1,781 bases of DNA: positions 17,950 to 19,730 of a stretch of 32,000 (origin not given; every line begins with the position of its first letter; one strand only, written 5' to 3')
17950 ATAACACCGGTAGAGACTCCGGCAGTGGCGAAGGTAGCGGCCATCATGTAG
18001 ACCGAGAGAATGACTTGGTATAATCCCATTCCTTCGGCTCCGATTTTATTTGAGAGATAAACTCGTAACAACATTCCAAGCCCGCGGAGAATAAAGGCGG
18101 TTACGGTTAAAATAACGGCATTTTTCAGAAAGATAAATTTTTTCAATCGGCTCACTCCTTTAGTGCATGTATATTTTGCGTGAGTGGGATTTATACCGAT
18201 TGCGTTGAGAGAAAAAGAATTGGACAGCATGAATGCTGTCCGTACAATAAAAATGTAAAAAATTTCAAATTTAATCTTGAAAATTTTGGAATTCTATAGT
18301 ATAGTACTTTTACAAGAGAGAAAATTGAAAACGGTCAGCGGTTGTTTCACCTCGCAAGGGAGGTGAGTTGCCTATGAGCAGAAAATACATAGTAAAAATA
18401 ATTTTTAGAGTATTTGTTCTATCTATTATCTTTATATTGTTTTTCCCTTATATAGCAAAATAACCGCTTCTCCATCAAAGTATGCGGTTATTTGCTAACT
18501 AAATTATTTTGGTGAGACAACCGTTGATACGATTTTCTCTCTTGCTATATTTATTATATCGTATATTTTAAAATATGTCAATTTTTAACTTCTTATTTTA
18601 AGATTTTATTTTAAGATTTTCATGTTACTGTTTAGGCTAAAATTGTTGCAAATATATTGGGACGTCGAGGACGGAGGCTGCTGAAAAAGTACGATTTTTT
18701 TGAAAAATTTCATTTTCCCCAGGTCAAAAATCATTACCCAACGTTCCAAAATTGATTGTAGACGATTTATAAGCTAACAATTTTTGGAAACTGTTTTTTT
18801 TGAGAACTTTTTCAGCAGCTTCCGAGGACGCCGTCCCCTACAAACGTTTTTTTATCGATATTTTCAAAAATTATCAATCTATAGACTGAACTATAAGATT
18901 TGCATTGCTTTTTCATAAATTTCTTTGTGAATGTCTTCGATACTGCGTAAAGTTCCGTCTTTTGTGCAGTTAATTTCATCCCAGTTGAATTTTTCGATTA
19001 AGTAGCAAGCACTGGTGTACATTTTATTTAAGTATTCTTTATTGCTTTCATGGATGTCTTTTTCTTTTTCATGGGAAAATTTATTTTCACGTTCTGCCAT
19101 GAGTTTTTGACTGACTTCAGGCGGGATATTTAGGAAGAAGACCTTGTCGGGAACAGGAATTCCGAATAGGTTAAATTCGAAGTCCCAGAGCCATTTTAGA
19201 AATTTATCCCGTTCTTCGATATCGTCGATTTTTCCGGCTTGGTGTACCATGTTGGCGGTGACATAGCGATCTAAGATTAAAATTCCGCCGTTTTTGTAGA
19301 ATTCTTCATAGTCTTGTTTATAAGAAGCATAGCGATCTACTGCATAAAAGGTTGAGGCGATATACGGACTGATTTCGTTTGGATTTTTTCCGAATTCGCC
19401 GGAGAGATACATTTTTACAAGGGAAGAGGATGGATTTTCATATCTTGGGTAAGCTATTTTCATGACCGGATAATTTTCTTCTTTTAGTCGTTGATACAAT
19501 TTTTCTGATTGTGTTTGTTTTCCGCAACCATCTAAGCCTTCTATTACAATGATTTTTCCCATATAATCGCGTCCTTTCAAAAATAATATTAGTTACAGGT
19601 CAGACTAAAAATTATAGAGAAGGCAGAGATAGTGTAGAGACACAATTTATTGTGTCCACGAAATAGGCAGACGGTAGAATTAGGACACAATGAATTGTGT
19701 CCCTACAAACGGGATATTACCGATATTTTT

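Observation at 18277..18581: Third small-ORF/antisense module: 29-aa hydrophobic peptide, sequestered SD and a perfect convergent consensus promoter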

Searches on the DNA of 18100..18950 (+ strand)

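Call 6: search_rna_families(source=window, start=18100, end=18950, threshold=evalue, max_evalue=10, show_alignments=4)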
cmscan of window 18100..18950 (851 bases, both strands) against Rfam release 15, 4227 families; matches with E-value up to 10: 5.
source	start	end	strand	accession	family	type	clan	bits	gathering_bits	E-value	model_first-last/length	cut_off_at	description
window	18866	18910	-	RF01615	ceN111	Gene; snRNA; snoRNA; CD-box;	-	21.8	43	0.33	1-70/70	no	Nematode snoRNA ceN111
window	18216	18308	+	RF01579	RUF2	Gene; sRNA;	-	18.6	90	6.4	1-154/154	no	Plasmodium RNA of unknown function RUF2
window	18355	18495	+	RF01468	rli32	Gene; sRNA;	-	18.5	100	0.3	1-147/147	no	Listeria sRNA rli32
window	18683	18854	+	RF01052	Arthropod_7SK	Gene;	CL00013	14.9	44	0.095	1-351/351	no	Arthropod 7SK RNA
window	18783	18852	-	RF02248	Six3os1_3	Gene; lncRNA;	-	9.9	40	9.5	1-75/75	no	Six3os1 conserved region 3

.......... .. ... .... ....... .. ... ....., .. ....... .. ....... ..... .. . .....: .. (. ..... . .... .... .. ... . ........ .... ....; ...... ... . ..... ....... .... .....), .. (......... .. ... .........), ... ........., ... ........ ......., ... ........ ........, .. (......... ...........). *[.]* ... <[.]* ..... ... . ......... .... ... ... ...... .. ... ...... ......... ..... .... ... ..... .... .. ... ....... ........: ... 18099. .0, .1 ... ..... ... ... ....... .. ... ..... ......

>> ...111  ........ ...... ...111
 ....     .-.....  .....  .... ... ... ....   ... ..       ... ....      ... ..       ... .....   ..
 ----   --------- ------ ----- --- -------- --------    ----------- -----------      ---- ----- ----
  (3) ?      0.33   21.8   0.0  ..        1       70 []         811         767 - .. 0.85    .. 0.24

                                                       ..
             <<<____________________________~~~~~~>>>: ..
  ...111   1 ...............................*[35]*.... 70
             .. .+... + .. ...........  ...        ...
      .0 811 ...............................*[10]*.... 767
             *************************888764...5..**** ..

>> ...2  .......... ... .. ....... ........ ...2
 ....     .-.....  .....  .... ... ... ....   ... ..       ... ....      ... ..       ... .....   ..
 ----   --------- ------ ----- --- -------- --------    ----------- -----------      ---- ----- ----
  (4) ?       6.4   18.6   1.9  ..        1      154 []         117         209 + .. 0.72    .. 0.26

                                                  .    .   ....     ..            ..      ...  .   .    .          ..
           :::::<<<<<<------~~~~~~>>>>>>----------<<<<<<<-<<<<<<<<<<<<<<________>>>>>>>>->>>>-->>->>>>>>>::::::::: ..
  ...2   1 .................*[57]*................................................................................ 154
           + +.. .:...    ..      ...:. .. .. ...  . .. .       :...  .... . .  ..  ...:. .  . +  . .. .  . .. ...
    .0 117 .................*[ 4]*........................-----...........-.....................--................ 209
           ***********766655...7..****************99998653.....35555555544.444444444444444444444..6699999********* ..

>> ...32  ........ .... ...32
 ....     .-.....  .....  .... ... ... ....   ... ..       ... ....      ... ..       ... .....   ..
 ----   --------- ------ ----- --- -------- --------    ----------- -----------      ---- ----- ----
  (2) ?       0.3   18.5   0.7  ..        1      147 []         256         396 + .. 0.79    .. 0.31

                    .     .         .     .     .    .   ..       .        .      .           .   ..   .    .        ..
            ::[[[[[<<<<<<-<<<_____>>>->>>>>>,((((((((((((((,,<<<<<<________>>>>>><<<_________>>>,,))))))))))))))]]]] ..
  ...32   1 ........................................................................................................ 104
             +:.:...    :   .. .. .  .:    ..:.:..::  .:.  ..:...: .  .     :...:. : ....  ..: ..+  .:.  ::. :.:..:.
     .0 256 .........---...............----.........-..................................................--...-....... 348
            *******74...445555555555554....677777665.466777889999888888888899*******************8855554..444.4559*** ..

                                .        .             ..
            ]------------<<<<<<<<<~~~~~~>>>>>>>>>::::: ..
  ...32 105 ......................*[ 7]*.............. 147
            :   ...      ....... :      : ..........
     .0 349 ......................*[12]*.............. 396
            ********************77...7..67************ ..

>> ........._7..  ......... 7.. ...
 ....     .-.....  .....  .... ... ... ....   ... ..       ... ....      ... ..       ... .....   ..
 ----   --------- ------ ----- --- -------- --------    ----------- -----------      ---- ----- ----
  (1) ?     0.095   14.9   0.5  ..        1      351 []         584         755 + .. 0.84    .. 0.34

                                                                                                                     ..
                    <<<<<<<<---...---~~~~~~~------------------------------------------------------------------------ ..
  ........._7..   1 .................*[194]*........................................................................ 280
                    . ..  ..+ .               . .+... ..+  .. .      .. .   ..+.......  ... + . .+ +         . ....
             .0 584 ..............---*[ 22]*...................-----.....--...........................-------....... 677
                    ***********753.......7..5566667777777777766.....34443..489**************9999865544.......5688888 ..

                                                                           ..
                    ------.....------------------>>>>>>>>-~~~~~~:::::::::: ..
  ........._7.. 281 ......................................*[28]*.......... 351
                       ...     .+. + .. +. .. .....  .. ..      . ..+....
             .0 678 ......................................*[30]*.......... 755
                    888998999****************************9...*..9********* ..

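Call 29: search_dna_similar(query=window:18277-18581:+, collection=plasmids, mode=distant, max_evalue=1)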
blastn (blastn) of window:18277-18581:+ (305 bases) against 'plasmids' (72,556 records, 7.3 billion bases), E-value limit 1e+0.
Records with a match: 11; places in all: 11; records where one place covers at least 80% of the query: 0.
Best place of each record, by identity: 90-95% 4; 80-90% 6; 60-80% 1.
By first word of the organism name: Clostridium 5; Bacillus 3; Buchnera 1; Salmonella 1; Fusobacteria 1.
By predicted mobility (MOB-suite, as given by PLSDB): non-mobilizable 10; mobilizable 1.
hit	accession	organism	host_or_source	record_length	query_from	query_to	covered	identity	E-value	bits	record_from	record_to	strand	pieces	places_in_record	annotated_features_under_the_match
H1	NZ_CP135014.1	Buchnera aphidicola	Greenidea ficicola,whole organism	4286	106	168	21%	75.0%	9e-1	41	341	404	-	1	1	anthranilate synthase component 1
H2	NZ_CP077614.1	Clostridium estertheticum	single colony,bovine feces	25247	93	133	13%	86.4%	3e-1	44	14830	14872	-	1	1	DUF2812 domain-containing protein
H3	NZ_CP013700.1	Clostridium sporogenes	Microbial isolate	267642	127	167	13%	82.9%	9e-1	41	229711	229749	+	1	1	ATPase, T2SS/T4P/T4SS family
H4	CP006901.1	Clostridium botulinum Prevot_594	Isolate microbial culture,ham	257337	127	167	13%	82.9%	9e-1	41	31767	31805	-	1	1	type II/IV secretion system family protein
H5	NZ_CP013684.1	Clostridium botulinum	Microbial isolate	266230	127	167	13%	82.9%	9e-1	41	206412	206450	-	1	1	ATPase, T2SS/T4P/T4SS family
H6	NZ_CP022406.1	Clostridium sporogenes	-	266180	127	167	13%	82.9%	9e-1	41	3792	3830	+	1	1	ATPase, T2SS/T4P/T4SS family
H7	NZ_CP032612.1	Bacillus thuringiensis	single cell,soil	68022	137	168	10%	90.6%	9e-1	42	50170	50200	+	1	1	head maturation protease, ClpP-related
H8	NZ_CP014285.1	Bacillus thuringiensis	cell culture,soil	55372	137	168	10%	90.6%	9e-1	42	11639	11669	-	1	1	head maturation protease, ClpP-related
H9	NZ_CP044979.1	Bacillus thuringiensis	whole organism,soil sample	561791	269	300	10%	87.5%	9e-1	41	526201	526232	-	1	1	none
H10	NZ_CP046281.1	Salmonella enterica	Homo sapiens,clinical isolate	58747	97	126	10%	93.3%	2e-2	46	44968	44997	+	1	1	none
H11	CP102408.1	Fusobacteria bacterium ZRK30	pure culture,cold seep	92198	141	168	9%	92.9%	3e-1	43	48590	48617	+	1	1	cyclic nucleotide-binding domain-containing protein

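Call 30: search_dna_similar(query=window:18277-18581:+, collection=phages, mode=distant, max_evalue=1)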
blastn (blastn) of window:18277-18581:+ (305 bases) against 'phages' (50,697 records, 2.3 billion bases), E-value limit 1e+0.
Records with a match: 9; places in all: 9; records where one place covers at least 80% of the query: 0.
Best place of each record, by identity: 90-95% 1; 80-90% 8.
By first word of the organism name: Clostridium 3; Enterococcus 3; Clostridioides 1; Streptococcus 1; Bacteriophage 1.
By host as written in the record: - 3; Clostridium perfringens DB-ZI-15 1; Clostridium perfringens D22 1; Clostridium perfringens 1; Clostridioides sp. ES-S-0173-01 1; Streptococcus agalactiae ILRI005 1; Enterococcus faecium 1.
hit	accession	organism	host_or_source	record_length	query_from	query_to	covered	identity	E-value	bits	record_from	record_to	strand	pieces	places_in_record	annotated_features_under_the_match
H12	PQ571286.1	Clostridium phage CP1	Clostridium perfringens DB-ZI-15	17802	137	175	13%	87.2%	2e-2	46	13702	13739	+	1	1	glycoprotein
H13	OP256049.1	Clostridium phage DCp1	Clostridium perfringens D22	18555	137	175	13%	87.2%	2e-2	46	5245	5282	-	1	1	hypothetical protein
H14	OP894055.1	Clostridium phage vB_CP_qdyz_P5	Clostridium perfringens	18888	137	175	13%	87.2%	2e-2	46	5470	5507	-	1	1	hypothetical protein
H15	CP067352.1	Clostridioides phage ES-S-0173-01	Clostridioides sp. ES-S-0173-01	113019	265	300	12%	86.5%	3e-1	42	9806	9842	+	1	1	record has no annotation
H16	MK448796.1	Streptococcus phage Javan53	Streptococcus agalactiae ILRI005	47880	270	305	12%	86.1%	8e-2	44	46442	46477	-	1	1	none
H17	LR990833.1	Enterococcus phage Aramis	-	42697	256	291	12%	86.1%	8e-2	44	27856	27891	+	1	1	none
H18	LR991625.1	Enterococcus phage dArtagnan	-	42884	256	291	12%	86.1%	8e-2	44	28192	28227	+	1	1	none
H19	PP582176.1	Enterococcus phage vB_Efm10_KEN22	Enterococcus faecium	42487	256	291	12%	86.1%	8e-2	44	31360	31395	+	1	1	none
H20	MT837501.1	Bacteriophage sp.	human fecal samples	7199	118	145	9%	92.9%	8e-2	43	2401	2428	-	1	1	record has no annotation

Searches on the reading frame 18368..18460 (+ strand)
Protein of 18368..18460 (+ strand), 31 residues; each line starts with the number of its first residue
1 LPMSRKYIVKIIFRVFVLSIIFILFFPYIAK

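Call 33: search_protein_families(library=pfam, proteins=[window:18374-18460:+], max_evalue=10)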
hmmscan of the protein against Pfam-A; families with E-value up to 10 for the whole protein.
seq(29 aa): 1 family
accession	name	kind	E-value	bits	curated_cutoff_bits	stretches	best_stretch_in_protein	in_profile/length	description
PF13800.11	Sigma_reg_N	-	0.44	11.3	26.3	1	3-26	5-28/91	Sigma factor regulator N-terminal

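Call 34: search_protein_families(library=ncbifam, proteins=[window:18374-18460:+], max_evalue=10)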
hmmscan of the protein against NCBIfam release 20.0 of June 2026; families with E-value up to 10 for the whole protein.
seq(29 aa): 0 families

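Call 41: search_protein_representatives(protein=window:18368-18460:+)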
Query: 31 residues. Proteins with E-value up to 0.001 (for the whole library): 0; up to 1e-10: 0; up to 1e-30: 0. The best 0 are listed.

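Call 70: search_protein_families(library=phrogs, proteins=[window:18374-18460:+], max_evalue=10)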
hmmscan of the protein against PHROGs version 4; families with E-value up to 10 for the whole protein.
seq(29 aa): 0 families

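Call 71: search_protein_families(library=padloc, proteins=[window:18374-18460:+], max_evalue=10)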
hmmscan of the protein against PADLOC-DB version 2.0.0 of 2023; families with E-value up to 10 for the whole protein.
seq(29 aa): 0 families

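Call 72: search_dna_similar(query=window:18374-18460:+, collection=plasmids, mode=protein, max_evalue=10, max_rows=10)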
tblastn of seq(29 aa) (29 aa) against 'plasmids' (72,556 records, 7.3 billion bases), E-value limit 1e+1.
No match.

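Call 73: search_dna_similar(query=window:18374-18460:+, collection=phages, mode=protein, max_evalue=10, max_rows=10)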
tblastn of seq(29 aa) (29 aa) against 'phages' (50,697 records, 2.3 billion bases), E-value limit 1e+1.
No match.

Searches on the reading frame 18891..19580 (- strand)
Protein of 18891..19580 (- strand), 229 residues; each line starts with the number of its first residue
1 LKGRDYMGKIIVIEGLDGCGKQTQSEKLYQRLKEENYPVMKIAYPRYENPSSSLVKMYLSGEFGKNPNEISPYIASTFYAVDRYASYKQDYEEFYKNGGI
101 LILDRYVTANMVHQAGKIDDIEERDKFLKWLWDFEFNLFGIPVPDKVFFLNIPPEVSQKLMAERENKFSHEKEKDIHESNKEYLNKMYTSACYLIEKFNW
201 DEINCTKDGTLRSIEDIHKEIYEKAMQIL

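Call 16: find_related_loci(query=window:18891-19580:-, collection=genome_contigs, flank=4000)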
Query window:18891-19580:- (229 aa) in genome_contigs; peptide patterns used: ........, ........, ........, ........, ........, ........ (x = any residue, [..] = any of these).
97 stretches matched a pattern; 68 encode a relative of the query (tblastn E <= 1e-3); 68 distinct loci.
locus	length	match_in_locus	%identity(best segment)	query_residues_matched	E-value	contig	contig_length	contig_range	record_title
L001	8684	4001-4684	81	2-229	3e-123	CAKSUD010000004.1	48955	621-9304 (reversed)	MAG: uncultured Clostridia bacterium isolate REFINED_METABAT215_TOP10_CONTIGS_1500_ASSEMBLY_K77_MERGED__Hadza_MoBio_hadz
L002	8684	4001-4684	80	2-229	1e-122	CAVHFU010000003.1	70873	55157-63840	bacterium isolate H07617-L1_cleanbin_000011 genome assembly, contig: Spades_H07617-L1_contig_150, whole genome shotgun s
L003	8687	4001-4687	77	1-229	5e-120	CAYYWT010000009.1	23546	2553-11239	MAG TPA_asm: uncultured Eubacteriales bacterium isolate SRP225648_co1_918 genome assembly, contig: NODE_4929_length_2354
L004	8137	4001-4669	79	7-229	7e-120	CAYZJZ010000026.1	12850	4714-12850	MAG TPA_asm: uncultured Eubacteriales bacterium isolate SRP313737_co1_205 genome assembly, contig: NODE_7451_length_1285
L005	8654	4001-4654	79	7-224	8e-117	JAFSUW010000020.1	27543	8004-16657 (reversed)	MAG: Clostridia bacterium isolate RGIG3495 Goat_Rumen.Co__c1521744, whole genome shotgun sequence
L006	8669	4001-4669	74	7-229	4e-115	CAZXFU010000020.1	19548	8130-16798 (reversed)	MAG TPA_asm: uncultured Eubacteriales bacterium isolate binchicken_co323_74 genome assembly, contig: NODE_2701_length_19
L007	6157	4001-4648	65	7-222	3e-99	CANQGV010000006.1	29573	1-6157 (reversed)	MAG: uncultured Clostridia bacterium isolate Lapin-026__bin73 genome assembly, contig: Lapin-026__NODE_1707_length_29573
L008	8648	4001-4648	64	7-222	2e-96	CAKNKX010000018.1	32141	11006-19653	MAG TPA_asm: uncultured Clostridium sp. isolate ERR3414584_bin.74_metaWRAP_v1.1_MAG genome assembly, contig: NODE_2792_l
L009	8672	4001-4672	61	7-229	1e-96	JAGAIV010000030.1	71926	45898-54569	MAG: Clostridia bacterium isolate RGIG8482 Water_deer_Cecum-1__c271129, whole genome shotgun sequence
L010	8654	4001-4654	64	7-224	3e-96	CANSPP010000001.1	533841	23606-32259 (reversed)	MAG TPA_asm: uncultured Clostridium sp. isolate SRR15633993_bin.6_metawrap_v1.3_MAG genome assembly, contig: NODE.2_leng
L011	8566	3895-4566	61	7-229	2e-95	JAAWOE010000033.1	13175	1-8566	MAG: Clostridia bacterium isolate ABMPRH_60_1 SL341408_scaffold_6386, whole genome shotgun sequence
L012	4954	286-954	62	7-229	2e-95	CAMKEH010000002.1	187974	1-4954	MAG: uncultured Clostridium sp. isolate SRR12081292_bin.111_metaWRAP_v1.3_MAG genome assembly, contig: ERZ12289771.23, w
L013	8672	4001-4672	61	7-229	2e-95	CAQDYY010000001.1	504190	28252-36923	MAG TPA_asm: uncultured Clostridia bacterium isolate MGBC121045 genome assembly, contig: MGBC121045.1, whole genome shot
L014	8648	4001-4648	64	7-222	3e-95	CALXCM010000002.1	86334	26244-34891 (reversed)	MAG: uncultured Clostridia bacterium isolate BRZ_L__bin35 genome assembly, contig: BRZ_L__NODE_728_length_86334_cov_6.67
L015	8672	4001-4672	61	7-229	6e-95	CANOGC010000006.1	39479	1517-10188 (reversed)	MAG TPA_asm: uncultured Clostridium sp. isolate SRR19759446_bin.70_metawrap_v1.3_MAG genome assembly, contig: NODE.1355_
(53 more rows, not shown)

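Call 22: find_encoding_contigs(protein=window:18891-19580:-, flank=3000, max_places=10)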
Protein window:18891-19580:- (229 aa): no gene with exactly this product is on record in the collection.

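Call 23: find_encoding_contigs(protein=window:18891-19562:-, flank=3000, max_places=10)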
Protein window:18891-19562:- (223 aa): 7 contigs read that carry it; 4 places shown.
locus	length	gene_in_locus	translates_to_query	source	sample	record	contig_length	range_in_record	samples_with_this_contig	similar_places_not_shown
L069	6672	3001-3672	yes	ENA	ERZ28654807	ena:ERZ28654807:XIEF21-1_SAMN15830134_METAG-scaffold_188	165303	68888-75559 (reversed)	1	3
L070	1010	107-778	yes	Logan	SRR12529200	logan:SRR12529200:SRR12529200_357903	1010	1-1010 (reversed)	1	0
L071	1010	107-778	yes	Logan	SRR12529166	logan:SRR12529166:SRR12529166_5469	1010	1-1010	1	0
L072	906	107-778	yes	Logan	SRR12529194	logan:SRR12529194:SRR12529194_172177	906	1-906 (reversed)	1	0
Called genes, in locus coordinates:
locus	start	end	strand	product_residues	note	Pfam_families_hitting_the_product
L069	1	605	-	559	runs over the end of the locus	-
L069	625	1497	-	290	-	PF04468:PSP1, PF28472:PSP1_3rd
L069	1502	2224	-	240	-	PF13177:DNA_pol3_delta2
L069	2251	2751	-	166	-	PF03885:DUF327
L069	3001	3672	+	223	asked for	PF02223:Thymidylate_kin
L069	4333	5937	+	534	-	PF01943:Polysacc_synt, PF01554:MatE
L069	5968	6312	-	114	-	PF01245:Ribosomal_L19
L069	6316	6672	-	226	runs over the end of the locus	PF01746:tRNA_m1G_MT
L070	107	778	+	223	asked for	PF02223:Thymidylate_kin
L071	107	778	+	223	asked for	PF02223:Thymidylate_kin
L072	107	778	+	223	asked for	PF02223:Thymidylate_kin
